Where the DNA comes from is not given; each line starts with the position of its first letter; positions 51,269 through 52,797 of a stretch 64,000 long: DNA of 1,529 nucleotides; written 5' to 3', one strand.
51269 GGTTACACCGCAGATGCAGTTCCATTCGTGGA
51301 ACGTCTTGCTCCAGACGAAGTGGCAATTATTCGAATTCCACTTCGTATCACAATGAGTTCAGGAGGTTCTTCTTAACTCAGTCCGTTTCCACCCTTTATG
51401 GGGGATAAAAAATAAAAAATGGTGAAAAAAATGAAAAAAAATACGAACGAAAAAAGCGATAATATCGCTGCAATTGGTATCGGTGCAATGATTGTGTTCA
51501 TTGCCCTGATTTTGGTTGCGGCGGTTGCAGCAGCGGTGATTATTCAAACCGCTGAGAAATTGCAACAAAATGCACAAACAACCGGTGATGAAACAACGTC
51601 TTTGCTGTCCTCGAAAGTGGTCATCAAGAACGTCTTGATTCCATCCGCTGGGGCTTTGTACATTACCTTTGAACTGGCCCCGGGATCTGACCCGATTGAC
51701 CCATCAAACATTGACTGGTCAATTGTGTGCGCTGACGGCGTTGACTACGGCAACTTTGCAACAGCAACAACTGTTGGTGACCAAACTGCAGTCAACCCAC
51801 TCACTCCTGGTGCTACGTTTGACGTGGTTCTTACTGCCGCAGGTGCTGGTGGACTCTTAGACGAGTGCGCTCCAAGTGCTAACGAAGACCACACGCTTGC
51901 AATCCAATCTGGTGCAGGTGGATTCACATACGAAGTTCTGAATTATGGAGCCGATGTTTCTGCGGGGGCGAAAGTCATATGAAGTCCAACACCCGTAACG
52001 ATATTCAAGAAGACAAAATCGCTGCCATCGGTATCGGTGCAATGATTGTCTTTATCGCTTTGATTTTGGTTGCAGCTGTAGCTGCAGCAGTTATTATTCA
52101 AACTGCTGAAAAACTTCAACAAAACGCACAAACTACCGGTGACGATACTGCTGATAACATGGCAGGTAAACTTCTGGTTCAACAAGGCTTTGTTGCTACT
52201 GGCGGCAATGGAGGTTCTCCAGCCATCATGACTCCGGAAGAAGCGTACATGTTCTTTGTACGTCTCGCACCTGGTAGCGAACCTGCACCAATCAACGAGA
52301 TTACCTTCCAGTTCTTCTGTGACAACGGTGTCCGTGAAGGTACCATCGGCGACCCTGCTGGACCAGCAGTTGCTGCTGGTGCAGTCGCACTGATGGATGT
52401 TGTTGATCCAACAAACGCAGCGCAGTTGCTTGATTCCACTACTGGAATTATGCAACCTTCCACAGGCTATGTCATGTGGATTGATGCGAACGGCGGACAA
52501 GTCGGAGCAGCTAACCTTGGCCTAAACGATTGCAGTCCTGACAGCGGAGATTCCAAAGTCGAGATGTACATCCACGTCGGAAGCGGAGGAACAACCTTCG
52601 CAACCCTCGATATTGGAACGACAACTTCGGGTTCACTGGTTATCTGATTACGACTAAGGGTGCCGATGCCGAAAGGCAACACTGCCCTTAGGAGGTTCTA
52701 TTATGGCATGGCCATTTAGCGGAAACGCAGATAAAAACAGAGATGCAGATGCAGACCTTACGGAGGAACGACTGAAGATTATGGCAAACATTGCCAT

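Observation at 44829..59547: Archaellum genes embedded in a 12-gene translationally coupled cluster with five unassignable genes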

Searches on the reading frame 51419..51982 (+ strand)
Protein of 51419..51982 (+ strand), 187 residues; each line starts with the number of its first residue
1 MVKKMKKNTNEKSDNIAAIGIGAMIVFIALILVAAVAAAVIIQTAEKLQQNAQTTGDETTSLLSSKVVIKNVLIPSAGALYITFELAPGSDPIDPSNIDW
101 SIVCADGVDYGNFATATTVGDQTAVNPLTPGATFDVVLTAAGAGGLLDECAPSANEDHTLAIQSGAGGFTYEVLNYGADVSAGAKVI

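Call 4: search_protein_families(library=pfam, proteins=[window:51419-51982:+], max_evalue=0.1)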
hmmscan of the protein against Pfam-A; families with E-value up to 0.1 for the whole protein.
window:51419-51982:+ (187 aa): 3 families
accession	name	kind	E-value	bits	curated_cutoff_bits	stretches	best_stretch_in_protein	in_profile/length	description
PF01917.21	Arch_flagellin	-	1.1e-22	81.5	29.5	1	17-166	1-154/162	Archaebacterial flagellin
PF04290.18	DctQ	-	0.071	13.4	28.3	0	23-84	63-121/132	Tripartite ATP-independent periplasmic transporters, DctQ component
PF12553.13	DUF3742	-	0.097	13.2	27.2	0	16-56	54-94/120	Protein of unknown function (DUF3742)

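Call 5: search_protein_families(library=ncbifam, proteins=[window:51419-51982:+], max_evalue=0.1)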
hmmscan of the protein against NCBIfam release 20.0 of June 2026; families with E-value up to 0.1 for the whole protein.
window:51419-51982:+ (187 aa): 4 families
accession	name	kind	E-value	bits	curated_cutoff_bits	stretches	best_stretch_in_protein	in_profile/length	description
NF006325.0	PRK08541.1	subfamily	1.9e-20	73.6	210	1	14-74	7-67/221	flagellin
NF052591.1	ArlG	equivalog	0.00026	21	110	1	18-68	3-53/148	archaellum stator protein ArlG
NF052590.1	ArlF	equivalog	0.011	15.9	110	1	22-138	8-119/137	archaellum stator protein ArlF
NF033486.1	harvest_ssl1498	equivalog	0.018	14.9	45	1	5-36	20-51/53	photosystem II assembly protein Psb34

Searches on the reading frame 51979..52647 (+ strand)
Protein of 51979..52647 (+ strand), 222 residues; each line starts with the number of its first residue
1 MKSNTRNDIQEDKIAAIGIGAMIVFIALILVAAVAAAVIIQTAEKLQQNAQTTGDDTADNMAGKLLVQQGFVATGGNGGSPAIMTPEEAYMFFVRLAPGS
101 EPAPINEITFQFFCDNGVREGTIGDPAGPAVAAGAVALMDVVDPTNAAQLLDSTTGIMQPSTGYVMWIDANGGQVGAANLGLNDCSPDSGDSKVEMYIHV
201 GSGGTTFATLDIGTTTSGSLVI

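Call 4: search_protein_families(library=pfam, proteins=[window:51979-52647:+], max_evalue=0.1)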
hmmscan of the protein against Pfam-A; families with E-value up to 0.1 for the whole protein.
window:51979-52647:+ (222 aa): 2 families
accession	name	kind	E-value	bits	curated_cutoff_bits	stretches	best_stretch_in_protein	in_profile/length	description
PF01917.21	Arch_flagellin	-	6.1e-21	75.9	29.5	1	15-170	1-136/162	Archaebacterial flagellin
PF12553.13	DUF3742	-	0.01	16.4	27.2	1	13-63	53-103/120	Protein of unknown function (DUF3742)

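Call 5: search_protein_families(library=ncbifam, proteins=[window:51979-52647:+], max_evalue=0.1)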
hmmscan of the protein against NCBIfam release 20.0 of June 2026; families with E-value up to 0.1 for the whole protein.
window:51979-52647:+ (222 aa): 2 families
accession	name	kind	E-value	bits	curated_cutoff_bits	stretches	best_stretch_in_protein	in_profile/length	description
NF006325.0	PRK08541.1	subfamily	2.9e-20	73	210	1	11-69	6-64/221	flagellin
NF052591.1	ArlG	equivalog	5.2e-05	23.3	110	1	16-61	3-48/148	archaellum stator protein ArlG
